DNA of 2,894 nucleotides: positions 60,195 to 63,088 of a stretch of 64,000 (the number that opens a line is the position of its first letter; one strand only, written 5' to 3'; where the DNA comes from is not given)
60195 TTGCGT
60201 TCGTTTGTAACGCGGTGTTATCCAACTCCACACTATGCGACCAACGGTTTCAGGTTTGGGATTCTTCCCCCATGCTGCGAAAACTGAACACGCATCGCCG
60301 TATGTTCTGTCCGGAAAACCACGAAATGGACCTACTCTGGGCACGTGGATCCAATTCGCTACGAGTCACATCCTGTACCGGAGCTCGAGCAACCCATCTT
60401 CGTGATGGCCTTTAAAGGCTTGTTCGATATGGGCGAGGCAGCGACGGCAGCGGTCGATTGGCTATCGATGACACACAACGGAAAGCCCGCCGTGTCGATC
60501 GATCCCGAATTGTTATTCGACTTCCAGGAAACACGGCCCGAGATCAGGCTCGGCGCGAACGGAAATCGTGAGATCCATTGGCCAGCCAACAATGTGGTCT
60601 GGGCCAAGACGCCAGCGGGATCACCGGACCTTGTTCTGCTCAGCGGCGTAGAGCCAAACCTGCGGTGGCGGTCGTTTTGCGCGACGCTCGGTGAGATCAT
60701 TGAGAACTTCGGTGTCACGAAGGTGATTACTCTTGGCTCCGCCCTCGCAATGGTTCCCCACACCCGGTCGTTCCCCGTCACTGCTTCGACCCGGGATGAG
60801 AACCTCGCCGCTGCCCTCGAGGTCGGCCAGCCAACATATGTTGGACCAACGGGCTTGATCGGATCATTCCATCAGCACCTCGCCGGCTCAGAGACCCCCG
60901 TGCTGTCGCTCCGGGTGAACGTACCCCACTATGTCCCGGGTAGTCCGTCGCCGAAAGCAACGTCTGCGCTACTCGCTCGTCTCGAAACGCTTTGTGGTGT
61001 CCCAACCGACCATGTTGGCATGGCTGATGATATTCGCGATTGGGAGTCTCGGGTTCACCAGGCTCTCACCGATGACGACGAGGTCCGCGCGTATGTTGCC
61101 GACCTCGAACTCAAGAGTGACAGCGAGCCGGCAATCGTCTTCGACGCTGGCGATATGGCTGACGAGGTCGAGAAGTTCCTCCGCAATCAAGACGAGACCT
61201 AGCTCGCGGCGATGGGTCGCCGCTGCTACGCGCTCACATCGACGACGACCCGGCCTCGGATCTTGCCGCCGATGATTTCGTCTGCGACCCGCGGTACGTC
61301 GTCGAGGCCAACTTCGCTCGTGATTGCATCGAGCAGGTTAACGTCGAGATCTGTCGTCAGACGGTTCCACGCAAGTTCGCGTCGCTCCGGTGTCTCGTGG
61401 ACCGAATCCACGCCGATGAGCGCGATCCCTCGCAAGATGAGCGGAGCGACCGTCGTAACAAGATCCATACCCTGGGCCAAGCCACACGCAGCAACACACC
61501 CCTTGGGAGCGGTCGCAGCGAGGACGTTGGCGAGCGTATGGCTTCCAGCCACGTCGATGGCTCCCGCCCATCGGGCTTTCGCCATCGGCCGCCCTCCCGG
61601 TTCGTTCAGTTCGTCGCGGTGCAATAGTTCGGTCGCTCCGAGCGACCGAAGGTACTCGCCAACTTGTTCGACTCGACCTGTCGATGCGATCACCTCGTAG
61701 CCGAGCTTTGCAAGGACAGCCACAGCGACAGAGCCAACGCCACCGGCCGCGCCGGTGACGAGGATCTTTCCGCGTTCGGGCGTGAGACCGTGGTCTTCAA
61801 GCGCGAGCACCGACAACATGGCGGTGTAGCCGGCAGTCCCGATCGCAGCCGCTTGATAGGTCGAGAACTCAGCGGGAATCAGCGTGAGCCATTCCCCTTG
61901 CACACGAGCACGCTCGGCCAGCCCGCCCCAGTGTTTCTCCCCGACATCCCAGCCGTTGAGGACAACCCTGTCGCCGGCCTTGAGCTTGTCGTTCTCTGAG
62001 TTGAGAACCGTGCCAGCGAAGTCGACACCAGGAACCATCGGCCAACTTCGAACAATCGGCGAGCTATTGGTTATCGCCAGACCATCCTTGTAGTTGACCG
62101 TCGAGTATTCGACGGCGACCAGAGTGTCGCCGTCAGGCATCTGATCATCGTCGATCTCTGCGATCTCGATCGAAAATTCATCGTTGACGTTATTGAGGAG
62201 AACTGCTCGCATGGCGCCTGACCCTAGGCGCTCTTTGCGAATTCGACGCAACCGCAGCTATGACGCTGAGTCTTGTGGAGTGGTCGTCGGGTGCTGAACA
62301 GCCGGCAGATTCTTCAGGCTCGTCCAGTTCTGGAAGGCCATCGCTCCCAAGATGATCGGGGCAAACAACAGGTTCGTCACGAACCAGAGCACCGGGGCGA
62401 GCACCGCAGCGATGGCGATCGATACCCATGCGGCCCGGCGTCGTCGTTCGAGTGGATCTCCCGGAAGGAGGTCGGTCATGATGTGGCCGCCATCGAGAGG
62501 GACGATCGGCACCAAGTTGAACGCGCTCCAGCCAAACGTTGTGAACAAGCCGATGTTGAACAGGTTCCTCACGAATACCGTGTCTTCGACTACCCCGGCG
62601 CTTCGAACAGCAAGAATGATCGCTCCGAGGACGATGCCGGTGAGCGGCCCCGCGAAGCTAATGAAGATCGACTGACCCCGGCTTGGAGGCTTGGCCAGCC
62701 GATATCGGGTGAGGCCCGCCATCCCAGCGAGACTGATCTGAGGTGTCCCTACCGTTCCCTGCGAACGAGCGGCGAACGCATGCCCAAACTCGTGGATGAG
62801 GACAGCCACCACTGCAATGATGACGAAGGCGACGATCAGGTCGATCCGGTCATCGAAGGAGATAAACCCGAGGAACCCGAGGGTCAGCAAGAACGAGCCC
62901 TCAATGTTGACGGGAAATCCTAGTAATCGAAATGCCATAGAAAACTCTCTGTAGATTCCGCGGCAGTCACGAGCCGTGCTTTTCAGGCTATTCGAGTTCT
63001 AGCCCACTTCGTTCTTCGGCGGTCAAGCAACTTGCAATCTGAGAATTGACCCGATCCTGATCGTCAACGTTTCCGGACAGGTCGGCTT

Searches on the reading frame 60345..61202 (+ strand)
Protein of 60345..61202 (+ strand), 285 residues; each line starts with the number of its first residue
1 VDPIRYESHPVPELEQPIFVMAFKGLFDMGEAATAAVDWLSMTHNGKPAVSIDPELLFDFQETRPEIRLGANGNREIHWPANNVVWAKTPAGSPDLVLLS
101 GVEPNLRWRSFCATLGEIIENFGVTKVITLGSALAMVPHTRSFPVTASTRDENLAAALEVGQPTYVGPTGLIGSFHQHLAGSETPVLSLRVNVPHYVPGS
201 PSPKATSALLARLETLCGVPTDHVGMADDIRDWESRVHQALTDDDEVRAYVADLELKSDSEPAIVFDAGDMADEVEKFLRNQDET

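Call 35: search_protein_families(library=pfam, proteins=[window:60345-61202:+])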
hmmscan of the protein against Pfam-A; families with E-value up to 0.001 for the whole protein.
window:60345-61202:+ (285 aa): 1 family
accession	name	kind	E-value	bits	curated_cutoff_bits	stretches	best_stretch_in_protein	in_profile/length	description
PF09754.15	PAC2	-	1e-43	150.1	25.8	1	22-239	1-213/215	PAC2 family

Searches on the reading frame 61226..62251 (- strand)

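Call 35: search_protein_families(library=pfam, proteins=[window:61226-62251:-])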
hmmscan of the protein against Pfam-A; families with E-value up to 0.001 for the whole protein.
window:61226-62251:- (341 aa): 2 families
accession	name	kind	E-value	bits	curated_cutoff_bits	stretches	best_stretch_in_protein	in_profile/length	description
PF00107.32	ADH_zinc_N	-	1.8e-12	47.8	31.8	1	171-287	1-117/129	Zinc-binding dehydrogenase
PF08240.17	ADH_N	-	1e-10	42.2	23.5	1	40-126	2-103/104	Alcohol dehydrogenase GroES-like domain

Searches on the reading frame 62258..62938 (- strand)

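Call 35: search_protein_families(library=pfam, proteins=[window:62258-62938:-])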
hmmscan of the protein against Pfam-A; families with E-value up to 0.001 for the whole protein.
window:62258-62938:- (226 aa): 2 families
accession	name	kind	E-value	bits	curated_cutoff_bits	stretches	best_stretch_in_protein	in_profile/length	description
PF02163.28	Peptidase_M50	-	2.2e-16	60.3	27.2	1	37-181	1-220/221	Peptidase family M50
PF13398.12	Peptidase_M50B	-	1.4e-05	25.3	26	1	41-118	20-95/201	Peptidase M50B-like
